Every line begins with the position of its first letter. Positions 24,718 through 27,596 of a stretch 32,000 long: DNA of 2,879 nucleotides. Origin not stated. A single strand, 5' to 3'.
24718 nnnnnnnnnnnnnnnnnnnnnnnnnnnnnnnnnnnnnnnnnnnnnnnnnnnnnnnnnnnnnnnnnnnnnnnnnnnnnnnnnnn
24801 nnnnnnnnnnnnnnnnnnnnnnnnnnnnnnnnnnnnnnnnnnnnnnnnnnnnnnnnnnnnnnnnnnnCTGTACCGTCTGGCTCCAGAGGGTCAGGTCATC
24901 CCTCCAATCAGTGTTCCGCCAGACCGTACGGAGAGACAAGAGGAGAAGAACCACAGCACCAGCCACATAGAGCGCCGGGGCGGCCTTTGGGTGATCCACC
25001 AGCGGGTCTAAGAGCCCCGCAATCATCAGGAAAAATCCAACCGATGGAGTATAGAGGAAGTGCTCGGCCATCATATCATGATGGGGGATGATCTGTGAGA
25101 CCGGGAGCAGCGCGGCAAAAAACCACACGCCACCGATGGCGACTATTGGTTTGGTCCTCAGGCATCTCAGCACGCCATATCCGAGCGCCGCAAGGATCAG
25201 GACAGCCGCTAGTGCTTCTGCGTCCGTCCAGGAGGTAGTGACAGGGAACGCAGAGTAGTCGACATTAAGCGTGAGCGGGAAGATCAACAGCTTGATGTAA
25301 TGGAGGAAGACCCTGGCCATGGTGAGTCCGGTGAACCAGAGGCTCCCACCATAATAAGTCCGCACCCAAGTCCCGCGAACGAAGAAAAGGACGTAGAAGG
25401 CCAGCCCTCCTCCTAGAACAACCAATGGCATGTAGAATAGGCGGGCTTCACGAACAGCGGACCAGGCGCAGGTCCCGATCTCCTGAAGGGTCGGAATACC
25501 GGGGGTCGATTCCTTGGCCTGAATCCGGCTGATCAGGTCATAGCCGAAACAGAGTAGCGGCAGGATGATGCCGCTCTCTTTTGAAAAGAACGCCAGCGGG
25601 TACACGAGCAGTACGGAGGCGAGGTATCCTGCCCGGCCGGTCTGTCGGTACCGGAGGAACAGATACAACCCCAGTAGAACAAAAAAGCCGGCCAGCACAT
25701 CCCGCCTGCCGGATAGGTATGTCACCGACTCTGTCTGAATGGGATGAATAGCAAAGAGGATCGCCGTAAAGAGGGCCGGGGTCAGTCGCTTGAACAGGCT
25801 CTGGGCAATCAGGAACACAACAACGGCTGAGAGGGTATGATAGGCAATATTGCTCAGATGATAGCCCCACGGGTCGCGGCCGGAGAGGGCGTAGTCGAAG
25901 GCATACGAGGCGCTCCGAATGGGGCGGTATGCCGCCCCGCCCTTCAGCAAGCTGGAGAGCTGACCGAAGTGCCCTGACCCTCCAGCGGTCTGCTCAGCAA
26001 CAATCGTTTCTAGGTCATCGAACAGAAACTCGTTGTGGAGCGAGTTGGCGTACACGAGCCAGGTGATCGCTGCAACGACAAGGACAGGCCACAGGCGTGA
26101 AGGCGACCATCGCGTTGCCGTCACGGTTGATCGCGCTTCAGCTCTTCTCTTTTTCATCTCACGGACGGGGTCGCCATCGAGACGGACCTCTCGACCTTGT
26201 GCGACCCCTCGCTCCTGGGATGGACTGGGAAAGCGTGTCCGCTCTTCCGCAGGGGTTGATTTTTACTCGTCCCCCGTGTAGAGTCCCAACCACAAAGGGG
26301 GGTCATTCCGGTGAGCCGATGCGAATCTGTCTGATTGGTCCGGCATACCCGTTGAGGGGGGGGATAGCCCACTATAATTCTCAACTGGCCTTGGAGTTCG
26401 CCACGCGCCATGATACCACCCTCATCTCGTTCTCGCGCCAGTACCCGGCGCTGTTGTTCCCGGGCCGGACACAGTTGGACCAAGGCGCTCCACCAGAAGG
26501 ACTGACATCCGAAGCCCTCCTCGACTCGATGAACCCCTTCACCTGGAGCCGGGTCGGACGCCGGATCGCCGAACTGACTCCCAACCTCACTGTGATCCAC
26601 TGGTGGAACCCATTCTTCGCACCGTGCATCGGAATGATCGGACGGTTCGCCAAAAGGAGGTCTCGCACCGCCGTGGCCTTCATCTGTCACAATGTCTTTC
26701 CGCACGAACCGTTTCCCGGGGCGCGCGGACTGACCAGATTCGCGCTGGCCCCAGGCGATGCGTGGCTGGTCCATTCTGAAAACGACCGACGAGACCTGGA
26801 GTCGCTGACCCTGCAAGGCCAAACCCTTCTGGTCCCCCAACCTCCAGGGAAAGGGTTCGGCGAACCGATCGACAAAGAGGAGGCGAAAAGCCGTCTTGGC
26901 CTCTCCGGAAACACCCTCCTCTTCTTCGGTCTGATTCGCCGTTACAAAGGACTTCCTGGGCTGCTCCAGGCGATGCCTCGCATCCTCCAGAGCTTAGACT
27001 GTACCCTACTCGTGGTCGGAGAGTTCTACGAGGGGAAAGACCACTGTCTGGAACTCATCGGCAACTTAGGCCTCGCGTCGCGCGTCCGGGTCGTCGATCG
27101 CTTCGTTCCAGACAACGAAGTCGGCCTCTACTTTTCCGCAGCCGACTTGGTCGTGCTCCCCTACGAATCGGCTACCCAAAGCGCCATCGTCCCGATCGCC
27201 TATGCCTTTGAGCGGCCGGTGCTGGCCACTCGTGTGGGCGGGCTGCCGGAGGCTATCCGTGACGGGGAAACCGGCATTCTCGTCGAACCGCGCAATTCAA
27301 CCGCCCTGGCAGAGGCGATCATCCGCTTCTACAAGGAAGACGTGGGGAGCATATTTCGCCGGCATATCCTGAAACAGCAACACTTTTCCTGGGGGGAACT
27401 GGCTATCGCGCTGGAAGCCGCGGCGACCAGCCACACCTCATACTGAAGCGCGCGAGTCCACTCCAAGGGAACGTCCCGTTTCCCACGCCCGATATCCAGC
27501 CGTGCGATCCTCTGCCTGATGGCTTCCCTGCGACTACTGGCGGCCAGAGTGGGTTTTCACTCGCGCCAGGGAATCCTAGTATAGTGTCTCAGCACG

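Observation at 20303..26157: Mirror-image pair of cassettes (TMTC-like GT-C/TPR plus polyprenyl-phosphate GT2): candidate bacterial TMTC-type periplasmic glycosylation system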

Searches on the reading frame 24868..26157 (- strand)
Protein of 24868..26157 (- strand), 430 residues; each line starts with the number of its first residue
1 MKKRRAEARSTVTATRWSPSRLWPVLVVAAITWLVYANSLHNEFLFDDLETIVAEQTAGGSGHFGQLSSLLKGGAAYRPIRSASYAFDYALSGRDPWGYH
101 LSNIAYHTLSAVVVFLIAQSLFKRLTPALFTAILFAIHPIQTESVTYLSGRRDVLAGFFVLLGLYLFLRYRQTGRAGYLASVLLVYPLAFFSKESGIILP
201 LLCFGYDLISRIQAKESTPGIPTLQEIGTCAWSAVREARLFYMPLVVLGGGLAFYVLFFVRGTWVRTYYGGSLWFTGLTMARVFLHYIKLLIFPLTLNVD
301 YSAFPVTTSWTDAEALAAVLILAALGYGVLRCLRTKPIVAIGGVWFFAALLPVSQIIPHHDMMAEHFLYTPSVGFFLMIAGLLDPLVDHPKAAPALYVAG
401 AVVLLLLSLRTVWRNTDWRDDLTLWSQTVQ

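Call 10: search_solved_structures(query=window:24868-26157:-, max_evalue=10, show_alignments=2)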
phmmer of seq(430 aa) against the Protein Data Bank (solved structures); distinct sequences matched with E-value up to 10: 0.

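Call 49: predict_structure(alignment_id=A2)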
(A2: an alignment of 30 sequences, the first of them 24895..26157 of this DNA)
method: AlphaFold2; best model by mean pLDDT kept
length: 421 residues; sequences in the alignment: 30
mean_pLDDT: 84.5   pTM: 0.88
mean pLDDT of the five models: 84.5, 84.1, 83.7, 83.1, 81.9
residues with pLDDT >= 90: 228; 70-90: 119; 50-70: 43; < 50: 31
segments of 3 or more residues with pLDDT < 50: 1-16, 356-362, 419-421
pLDDT, mean of each block of 10 residues (from residue 1): 40 52 94 95 74 59 76 84 88 88 96 98 96 97 86 93 97 93 95 89 95 77 90 92 91 84 62 87 90 77 74 94 95 92 94 54 65 97 93 94 96 74 36
secondary structure, 60 per line:
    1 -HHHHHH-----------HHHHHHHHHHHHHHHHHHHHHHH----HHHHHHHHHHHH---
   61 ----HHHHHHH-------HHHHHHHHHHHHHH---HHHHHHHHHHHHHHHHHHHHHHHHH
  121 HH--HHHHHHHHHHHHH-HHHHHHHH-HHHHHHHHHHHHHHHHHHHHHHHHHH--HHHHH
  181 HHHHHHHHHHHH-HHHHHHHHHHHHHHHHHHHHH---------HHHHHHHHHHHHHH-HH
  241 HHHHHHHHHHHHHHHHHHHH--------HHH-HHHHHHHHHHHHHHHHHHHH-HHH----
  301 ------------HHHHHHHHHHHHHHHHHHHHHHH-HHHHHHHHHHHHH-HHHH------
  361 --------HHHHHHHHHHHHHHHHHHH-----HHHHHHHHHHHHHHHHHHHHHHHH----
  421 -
elements in order: H2-7 H19-41 H46-57 H65-71 H79-92 H96-122 H125-137 H139-146 H148-173 H176-192 H194-214 H224-237 H239-260 H273-292 H313-335 H337-349 H351-354 H369-387 H393-416

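Call 54: fold_search(model_id=the predicted structure, library=pdb)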
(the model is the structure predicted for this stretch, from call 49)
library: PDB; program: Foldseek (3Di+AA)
matches with E <= 10: 372; with E <= 0.001: 12
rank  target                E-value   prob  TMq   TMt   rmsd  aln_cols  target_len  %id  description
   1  8agc_A                1.5e-04  1.00  0.50  0.32  15.4       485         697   12  Structure of yeast oligosaccharylransferase complex with lipid-linked oligosaccharide and non-acceptor peptide bound (released 2022-12-07)
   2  8b6l_I                1.7e-04  1.00  0.47  0.31  16.9       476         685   13  Subtomogram average of the human Sec61-TRAP-OSTA-translocon (released 2022-12-07)
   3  3wak                  2.8e-04  1.00  0.47  0.26  13.8       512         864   14  Crystal structure of the Archaeoglobus fulgidus oligosaccharyltransferase (O29867_ARCFU) in the apo form (released 2013-10-30)
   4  6s7o_A                3.6e-04  1.00  0.50  0.34  13.7       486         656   12  Cryo-EM structure of human oligosaccharyltransferase complex OST-A (released 2019-12-18)
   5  9i5k_A                4.6e-04  1.00  0.49  0.43  13.4       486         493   16  Structure of the Chaetomium thermophilum Pmt4 homodimer (C2 symmetry) (released 2025-12-24)
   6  7e9s_A                4.6e-04  1.00  0.45  0.24  14.2       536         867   13  Archaeal oligosaccharyltransferase AglB from Archaeoglobus fulgidus in complex with an inhibitory peptide and a dolich (released 2021-09-08)
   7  8age_A                4.8e-04  1.00  0.48  0.33  12.7       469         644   13  Structure of yeast oligosaccharylransferase complex with acceptor peptide bound (released 2022-12-07)
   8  9n9j_I                5.0e-04  1.00  0.49  0.32  13.0       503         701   12  Structure of a GRP94 folding intermediate engaged with a CCDC134- and FKBP11-bound secretory translocon (released 2025-11-19)
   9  8pn9_A                5.8e-04  1.00  0.48  0.33  13.8       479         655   12  Structure of human oligosaccharyltransferase OST-A complex bound to NGI-1 (released 2024-05-08)
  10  7oci_F                5.8e-04  1.00  0.46  0.32  13.9       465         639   13  Cryo-EM structure of yeast Ost6p containing oligosaccharyltransferase complex (released 2022-02-16)
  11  5gmy_A                6.3e-04  1.00  0.46  0.25  14.1       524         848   13  Crystal structure of the Archaeoglobus fulgidus oligosaccharyltransferase (O29867_ARCFU) tethered with an acceptor pep (released 2017-02-01)
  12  3waj                  6.9e-04  1.00  0.43  0.25  15.1       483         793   13  Crystal structure of the Archaeoglobus fulgidus oligosaccharyltransferase (O29867_ARCFU) complex with Zn and sulfate (released 2013-10-30)
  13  8agb_A                1.1e-03  1.00  0.48  0.33  12.6       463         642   12  Structure of yeast oligosaccharylransferase complex with lipid-linked oligosaccharide bound (released 2022-12-07)
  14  6gxc_A                1.3e-03  1.00  0.44  0.29  12.2       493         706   14  Bacterial oligosaccharyltransferase PglB in complex with an inhibitory peptide and a reactive lipid-linked oligosaccha (released 2018-11-14)
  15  5f15                  1.5e-03  1.00  0.46  0.37  13.1       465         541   15  Crystal Structure of ArnT from Cupriavidus metallidurans bound to Undecaprenyl phosphate (released 2016-02-17)
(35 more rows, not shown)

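Call 69: search_protein_representatives(protein=window:24895-26157:-)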
Query: 421 residues. Proteins with E-value up to 0.001 (for the whole library): 81464; up to 1e-10: 47224; up to 1e-30: 1647. The best 150 are listed.
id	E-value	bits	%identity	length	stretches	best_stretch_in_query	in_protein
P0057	2.7e-148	511.3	60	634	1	14-420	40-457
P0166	4.1e-102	359.1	47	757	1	25-421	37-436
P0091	8.4e-97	341.6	47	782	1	19-421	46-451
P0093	8.4e-94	331.7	44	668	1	16-421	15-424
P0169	5.1e-93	329.2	49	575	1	27-421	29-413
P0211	3.1e-88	313.4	41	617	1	25-420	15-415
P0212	2.9e-85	303.6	44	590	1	2-421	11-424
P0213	3.6e-85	303.3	46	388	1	24-383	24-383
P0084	4.3e-85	303.0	45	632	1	17-420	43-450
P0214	2.8e-84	300.4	45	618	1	27-421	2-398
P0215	3.8e-83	296.6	44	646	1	20-421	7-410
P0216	2.4e-82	294.0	45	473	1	41-391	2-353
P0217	2.0e-81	290.9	41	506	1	18-420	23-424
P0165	2.3e-81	290.7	43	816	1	16-421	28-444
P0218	4.8e-81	289.7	38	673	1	7-421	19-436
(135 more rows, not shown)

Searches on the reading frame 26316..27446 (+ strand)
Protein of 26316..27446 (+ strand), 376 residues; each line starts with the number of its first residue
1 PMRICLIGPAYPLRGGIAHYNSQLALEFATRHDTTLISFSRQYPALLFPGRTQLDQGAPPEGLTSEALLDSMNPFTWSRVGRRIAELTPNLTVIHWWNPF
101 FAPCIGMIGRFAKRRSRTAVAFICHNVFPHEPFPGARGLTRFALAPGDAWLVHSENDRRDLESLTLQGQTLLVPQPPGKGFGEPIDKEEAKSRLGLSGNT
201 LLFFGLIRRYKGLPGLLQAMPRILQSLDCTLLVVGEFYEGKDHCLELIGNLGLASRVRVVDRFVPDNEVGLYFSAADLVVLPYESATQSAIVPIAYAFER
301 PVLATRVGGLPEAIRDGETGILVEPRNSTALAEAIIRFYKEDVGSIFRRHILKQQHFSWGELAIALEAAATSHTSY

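Call 3: search_protein_families(library=pfam, proteins=[window:26316-27446:+], max_evalue=0.01)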
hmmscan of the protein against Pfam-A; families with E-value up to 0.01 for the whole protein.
window:26316-27446:+ (376 aa): 4 families
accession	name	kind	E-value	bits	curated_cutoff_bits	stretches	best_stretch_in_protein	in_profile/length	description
PF13692.12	Glyco_trans_1_4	-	6.5e-27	95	27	1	199-340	2-141/142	Glycosyl transferases group 1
PF00534.26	Glycos_transf_1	-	3.2e-22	79.3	26.4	1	186-342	3-159/172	Glycosyl transferases group 1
PF13439.12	Glyco_transf_4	-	6.8e-06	26.7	28.5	1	15-163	2-150/170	Glycosyltransferase Family 4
PF13579.12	Glyco_trans_4_4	-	0.00057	20.7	29.7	1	15-156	1-137/158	Glycosyl transferase 4-like domain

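Call 4: search_protein_families(library=ncbifam, proteins=[window:26316-27446:+], max_evalue=0.01)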
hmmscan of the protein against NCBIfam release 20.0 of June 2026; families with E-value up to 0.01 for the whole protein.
window:26316-27446:+ (376 aa): 14 families
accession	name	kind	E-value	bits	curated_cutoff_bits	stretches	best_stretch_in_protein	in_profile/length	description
TIGR03449.1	mycothiol_MshA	equivalog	2.2e-20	72.9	462.5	1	183-368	203-398/406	D-inositol-3-phosphate glycosyltransferase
TIGR04063.1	stp3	hypoth_equivalog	3.2e-17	62.5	442.05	1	187-341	201-360/397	TIGR04063 family PEP-CTERM/XrtA system glycosyltransferase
NF041876.1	EPS_EpsE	equivalog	5.7e-14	52.1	400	1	205-341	221-361/389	exopolysaccharide biosynthesis GT4 family glycosyltransferase EpsE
TIGR03088.1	stp2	hypoth_equivalog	7.6e-14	51.5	409.05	1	211-342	207-339/374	TIGR03088 family PEP-CTERM/XrtA system glycosyltransferase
NF053787.1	GlcN_PG_synth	equivalog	6.2e-13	48.3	480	1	187-362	184-348/361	N-acetylglucosaminyl phosphatidylglycerol synthase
TIGR03999.1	thiol_BshA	equivalog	1.1e-12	47.5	273.7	1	199-342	200-339/375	N-acetyl-alpha-D-glucosaminyl L-malate synthase BshA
NF047684.1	TeichurnBiosyTuaC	equivalog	4.5e-11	42.3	550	1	186-343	205-356/391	teichuronic acid biosynthesis protein TuaC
TIGR02149.1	glgA_Coryne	subfamily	4.8e-11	42.4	302.4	1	184-329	188-337/391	glycogen synthase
NF012028.0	PRK15484.1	subfamily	2.6e-08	33.4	618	1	191-367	184-372/380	lipopolysaccharide N-acetylglucosaminyltransferase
TIGR04157.1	glyco_rSAM_CFB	subfamily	9.8e-05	21.5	400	1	186-330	213-355/406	TIGR04157 family glycosyltransferase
NF038229.1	Glyco4_Geo_Pelo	equivalog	0.00055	19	400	1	198-324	161-286/338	GPMC system family 4 glycosyltransferase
TIGR02470.1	sucr_synth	equivalog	0.0006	18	810.4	1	298-341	666-709/784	sucrose synthase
TIGR04005.1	wcaL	equivalog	0.0019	17.2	537.6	1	248-343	272-372/406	colanic acid biosynthesis glycosyltransferase WcaL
TIGR02095.1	glgA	subfamily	0.0019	16.9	328.45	1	187-363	279-467/477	glycogen/starch synthase, ADP-glucose type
